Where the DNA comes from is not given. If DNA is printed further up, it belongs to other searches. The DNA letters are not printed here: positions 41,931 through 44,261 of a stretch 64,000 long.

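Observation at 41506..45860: Locus of two secreted T/S-rich proteins with highly-expressed codon usage, long 5' leader and duplicated UUCG-loop terminator; candidate major surface / S-layer-like protein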

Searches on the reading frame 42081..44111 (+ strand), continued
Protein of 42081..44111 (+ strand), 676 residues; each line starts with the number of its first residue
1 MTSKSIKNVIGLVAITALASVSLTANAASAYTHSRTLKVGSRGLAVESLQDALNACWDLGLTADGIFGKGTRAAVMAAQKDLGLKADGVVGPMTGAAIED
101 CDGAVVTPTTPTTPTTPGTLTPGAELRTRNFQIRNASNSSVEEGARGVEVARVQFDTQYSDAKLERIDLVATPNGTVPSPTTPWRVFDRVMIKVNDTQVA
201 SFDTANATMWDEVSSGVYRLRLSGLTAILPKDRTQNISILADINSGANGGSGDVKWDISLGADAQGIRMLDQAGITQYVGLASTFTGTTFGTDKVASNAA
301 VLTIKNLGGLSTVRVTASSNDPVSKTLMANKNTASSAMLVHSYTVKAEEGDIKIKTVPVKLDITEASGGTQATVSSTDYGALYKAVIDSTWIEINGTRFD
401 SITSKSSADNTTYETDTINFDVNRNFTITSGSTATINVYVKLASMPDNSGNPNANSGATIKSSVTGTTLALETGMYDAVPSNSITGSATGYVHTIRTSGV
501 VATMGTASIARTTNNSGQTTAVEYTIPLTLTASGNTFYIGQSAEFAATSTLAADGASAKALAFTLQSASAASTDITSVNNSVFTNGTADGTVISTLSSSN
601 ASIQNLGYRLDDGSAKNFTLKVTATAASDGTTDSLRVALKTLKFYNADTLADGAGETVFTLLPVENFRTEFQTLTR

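Call 39: predict_structure(alignment_id=A1)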
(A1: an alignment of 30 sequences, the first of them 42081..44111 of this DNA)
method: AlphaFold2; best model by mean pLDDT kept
length: 676 residues; sequences in the alignment: 30
mean_pLDDT: 76.8   pTM: 0.52
mean pLDDT of the five models: 76.8, 76.2, 75.2, 73.2, 71.5
residues with pLDDT >= 90: 215; 70-90: 273; 50-70: 86; < 50: 102
segments of 3 or more residues with pLDDT < 50: 1-32, 104-130, 282-296, 370-373, 407-412, 449-451, 580-588
pLDDT, mean of each block of 10 residues (from residue 1): 35 35 33 76 92 88 92 93 90 86 46 37 45 57 79 78 88 71 87 90 91 89 88 86 74 79 74 74 41 48 64 89 85 86 92 92 71 52 80 93 57 71 84 95 69 66 93 83 91 84 94 91 96 89 72 63 90 73 45 89 92 94 82 89 85 73 86 87
secondary structure, 60 per line:
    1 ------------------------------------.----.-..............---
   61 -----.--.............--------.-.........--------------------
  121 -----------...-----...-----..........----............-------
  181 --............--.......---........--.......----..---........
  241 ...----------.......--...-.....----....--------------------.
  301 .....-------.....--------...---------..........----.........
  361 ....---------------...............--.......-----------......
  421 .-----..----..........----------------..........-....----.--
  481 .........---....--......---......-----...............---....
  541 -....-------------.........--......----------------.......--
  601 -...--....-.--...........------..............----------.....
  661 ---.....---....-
elements in order (helices of 4 or more, strands of 3 or more residues): H44-57 H69-81 H92-100 E132-134 E140-142 E148-157 E162-173 H183-186 E187-194 E197-203 E210-214 E217-223 E233-243 E254-260 E267-271 E276-279 E300-305 E313-317 E326-328 E338-347 E352-364 H380-386 E387-394 E397-403 E415-421 E433-442 E459-465 E470-473 E484-489 E493-496 E499-504 E508-513 E519-533 E537-540 E542-545 E559-567 E570-575 E592-598 E602-604 E607-610 E615-625 E632-645 E656-660 H664-667 E672-675

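Call 42: fold_search(model_id=the predicted structure, library=pdb)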
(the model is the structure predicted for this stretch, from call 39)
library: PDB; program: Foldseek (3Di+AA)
matches with E <= 10: 1584; with E <= 0.001: 81
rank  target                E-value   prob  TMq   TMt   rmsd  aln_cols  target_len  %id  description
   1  3ije_A                8.6e-11  1.00  0.18  0.14  23.4       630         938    8  Crystal structure of the complete integrin alhaVbeta3 ectodomain plus an Alpha/beta transmembrane fragment (released 2009-09-29)
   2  8beg_A                2.4e-10  1.00  0.18  0.19  16.0       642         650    9  Structure of Ig-like domains from PrgB (released 2022-11-30)
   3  6avu_A                3.6e-10  1.00  0.19  0.15  19.6       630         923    8  Human alpha-V beta-3 Integrin (open conformation) in complex with the therapeutic antibody LM609 (released 2017-11-01)
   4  3qe5_A                4.5e-10  1.00  0.19  0.24  16.1       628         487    9  Complete structure of Streptococcus mutans Antigen I/II carboxy-terminus (released 2011-04-20)
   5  6avq_A                6.8e-10  1.00  0.18  0.14  23.3       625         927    8  The Therapeutic Antibody LM609 Selectively Inhibits Ligand Binding to Human alpha-V beta-3 Integrin via Steric Hindran (released 2017-11-01)
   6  7l0o_A                1.4e-09  1.00  0.18  0.22  17.0       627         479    8  Streptococcus gordonii C123 Domain(s)-Structural and Functional Analysis (released 2021-09-08)
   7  4neh_A                1.6e-09  1.00  0.16  0.11  25.0       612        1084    9  An internal ligand-bound, metastable state of a leukocyte integrin, aXb2 (released 2014-01-15)
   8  3k71_C                3.0e-09  1.00  0.18  0.14  25.2       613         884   10  Structure of integrin alphaX beta2 ectodomain (released 2010-01-12)
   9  5es4_C                1.1e-08  1.00  0.17  0.14  24.7       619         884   10  RE-REFINEMENT OF INTEGRIN ALPHAXBETA2 ECTODOMAIN IN THE CLOSED/BENT CONFORMATION (released 2016-03-02)
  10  9e8a_A                1.2e-08  1.00  0.18  0.14  22.4       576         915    8  Integrin aIIbb3 bent conformation from human platelet membrane crude preparation (released 2025-10-15)
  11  7nxd_A                1.4e-08  1.00  0.18  0.15  21.9       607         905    8  Cryo-EM structure of human integrin alpha5beta1 in the half-bent conformation (released 2021-08-25)
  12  5es4_A                1.8e-08  1.00  0.17  0.11  24.7       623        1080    9  RE-REFINEMENT OF INTEGRIN ALPHAXBETA2 ECTODOMAIN IN THE CLOSED/BENT CONFORMATION (released 2016-03-02)
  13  4rtd                  5.5e-08  1.00  0.13  0.09  26.4       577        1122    9  Escherichia coli alpha-2-macroglobulin activated by porcine elastase (released 2015-07-15)
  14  4tsh_B                5.8e-08  1.00  0.19  0.23  18.1       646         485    9  A Novel Protein Fold Forms an Intramolecular Lock to Stabilize the Tertiary Structure of Streptococcus mutans Adhesin  (released 2014-10-22)
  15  2wza                  1.2e-07  1.00  0.16  0.27  13.9       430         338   11  Two intramolecular isopeptide bonds are identified in the crystal structure of the Streptococcus gordonii SspB C-termina (released 2010-02-16)
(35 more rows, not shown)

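Call 52: find_related_loci(query=A4, collection=genome_contigs, flank=5000)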
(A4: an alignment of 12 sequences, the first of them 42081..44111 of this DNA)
Query A4 (676 aa) in genome_contigs; peptide patterns used: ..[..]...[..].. (x = any residue, [..] = any of these).
599 stretches matched a pattern (row limit reached: there are more); 428 encode a relative of the query (tblastn E <= 1e-3); the best 80 are kept; 80 distinct loci.
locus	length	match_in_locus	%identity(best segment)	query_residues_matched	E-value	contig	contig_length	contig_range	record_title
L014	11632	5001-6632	28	36-572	9e-40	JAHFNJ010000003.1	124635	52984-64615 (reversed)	MAG: Candidatus Nomurabacteria bacterium isolate nzgw478 NODE_114_length_124636_cov_5.130466, whole genome shotgun seque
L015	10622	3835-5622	27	12-663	7e-31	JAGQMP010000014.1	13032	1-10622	MAG: Patescibacteria group bacterium isolate HKST-UBA45 2012-05-30_1_(paired)_contig_64764, whole genome shotgun sequenc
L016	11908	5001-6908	25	29-671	5e-30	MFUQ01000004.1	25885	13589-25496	MAG: Candidatus Nomurabacteria bacterium RIFCSPLOWO2_01_FULL_36_10b rifcsplowo2_01_scaffold_19294, whole genome shotgun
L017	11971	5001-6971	30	3-672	1e-27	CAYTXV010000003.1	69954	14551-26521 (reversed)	MAG TPA_asm: uncultured Candidatus Saccharibacteria bacterium isolate SRP296810_co1_172 genome assembly, contig: NODE_30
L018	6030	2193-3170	30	313-676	4e-25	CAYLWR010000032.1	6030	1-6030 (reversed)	MAG TPA_asm: uncultured Candidatus Saccharibacteria bacterium isolate SRP135725_co2_473 genome assembly, contig: k141_54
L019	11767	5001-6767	25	22-674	3e-19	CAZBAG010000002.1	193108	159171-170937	MAG TPA_asm: uncultured Candidatus Saccharibacteria bacterium isolate SRP219642_co5_575 genome assembly, contig: NODE_53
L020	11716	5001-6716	26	31-648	1e-17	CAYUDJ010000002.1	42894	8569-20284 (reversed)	MAG TPA_asm: uncultured Candidatus Saccharibacteria bacterium isolate SRP219642_co5_29 genome assembly, contig: NODE_114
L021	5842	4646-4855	54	36-100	5e-12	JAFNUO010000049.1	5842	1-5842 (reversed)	MAG: Clostridia bacterium isolate RGIG136 Dairy_cattle_Cecum-2__c456148, whole genome shotgun sequence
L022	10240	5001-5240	47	37-121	5e-12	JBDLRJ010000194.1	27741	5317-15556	MAG: Pseudomonadota bacterium isolate icacos_2019_sw_WHONDRS-S19S_0094_B_bin.166 scaffold_1529084, whole genome shotgun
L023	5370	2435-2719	44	26-120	1e-11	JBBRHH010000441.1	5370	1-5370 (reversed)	MAG: Tepidisphaerales bacterium isolate Co_metawrap_2693 Cmw_2693_k141_29202898_length_5370_cov_7.8072, whole genome sho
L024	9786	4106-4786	45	31-204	2e-11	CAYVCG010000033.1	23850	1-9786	MAG TPA_asm: uncultured Defluviitaleaceae bacterium isolate SRP242652_co2_215 genome assembly, contig: NODE_2397_length_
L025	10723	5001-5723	55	11-122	4e-11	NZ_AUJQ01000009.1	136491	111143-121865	Pseudobutyrivibrio ruminis AD2017 G611DRAFT_scaffold00008.8_C, whole genome shotgun sequence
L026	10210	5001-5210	54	32-99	6e-11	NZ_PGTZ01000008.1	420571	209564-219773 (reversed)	Luteimicrobium subarcticum strain DSM 22413 Ga0181005_103, whole genome shotgun sequence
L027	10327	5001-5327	41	4-104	7e-11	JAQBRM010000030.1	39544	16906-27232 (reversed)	MAG: Candidatus Nomurabacteria bacterium isolate RYN_399 scaffold_2149160, whole genome shotgun sequence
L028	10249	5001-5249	47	24-98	9e-11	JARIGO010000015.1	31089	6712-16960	MAG: Candidatus Nomurabacteria bacterium isolate CullarsAll.DT.14 k141_604747, whole genome shotgun sequence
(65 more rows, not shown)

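Call 56: find_related_loci(query=A5, collection=metagenome_contigs, flank=3000)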
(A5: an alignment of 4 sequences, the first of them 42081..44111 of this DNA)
Query A5 (676 aa) in metagenome_contigs; peptide patterns used: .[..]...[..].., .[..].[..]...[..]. (x = any residue, [..] = any of these).
61 stretches matched a pattern; 1 encode a relative of the query (tblastn E <= 1e-3); 1 distinct loci.
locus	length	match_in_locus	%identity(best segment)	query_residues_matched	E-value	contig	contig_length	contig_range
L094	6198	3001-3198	39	37-102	2e-8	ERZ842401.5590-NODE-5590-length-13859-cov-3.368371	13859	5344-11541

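Call 68: find_homologous_proteins(query=A6, max_evalue=0.00001)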
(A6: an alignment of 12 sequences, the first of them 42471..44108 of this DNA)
Query A6 (12 sequences) (546 aa, profile of the alignment): 10 proteins with E <= 0.00001 among 8000 candidates.
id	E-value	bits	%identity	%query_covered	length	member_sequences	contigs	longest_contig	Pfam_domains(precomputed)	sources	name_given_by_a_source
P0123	4.2e-180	618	30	67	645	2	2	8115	PF01471.24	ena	-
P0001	8.0e-163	561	100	100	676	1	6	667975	PF01471.24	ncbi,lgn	ncbi:MAG TPA: peptidoglycan-binding domain-containing protein [Candidatus Paceibacterota bacterium]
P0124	1.4e-83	300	23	76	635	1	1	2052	PF01471.24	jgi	jgi:hypothetical protein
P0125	2.5e-73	266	39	13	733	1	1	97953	-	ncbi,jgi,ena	ncbi:MAG: hypothetical protein WCS86_01765 [Candidatus Paceibacterota bacterium]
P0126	1.3e-61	227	21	58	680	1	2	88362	PF01471.24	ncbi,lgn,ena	-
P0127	5.2e-58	215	23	42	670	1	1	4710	-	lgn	-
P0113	4.3e-44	169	23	75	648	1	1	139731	PF01471.24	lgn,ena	-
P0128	2.2e-41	160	23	67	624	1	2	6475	PF01471.24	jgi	jgi:hypothetical protein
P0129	2.5e-31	127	26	40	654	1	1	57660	PF01471.24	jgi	jgi:hypothetical protein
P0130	6.2e-22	96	26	41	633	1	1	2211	-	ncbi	-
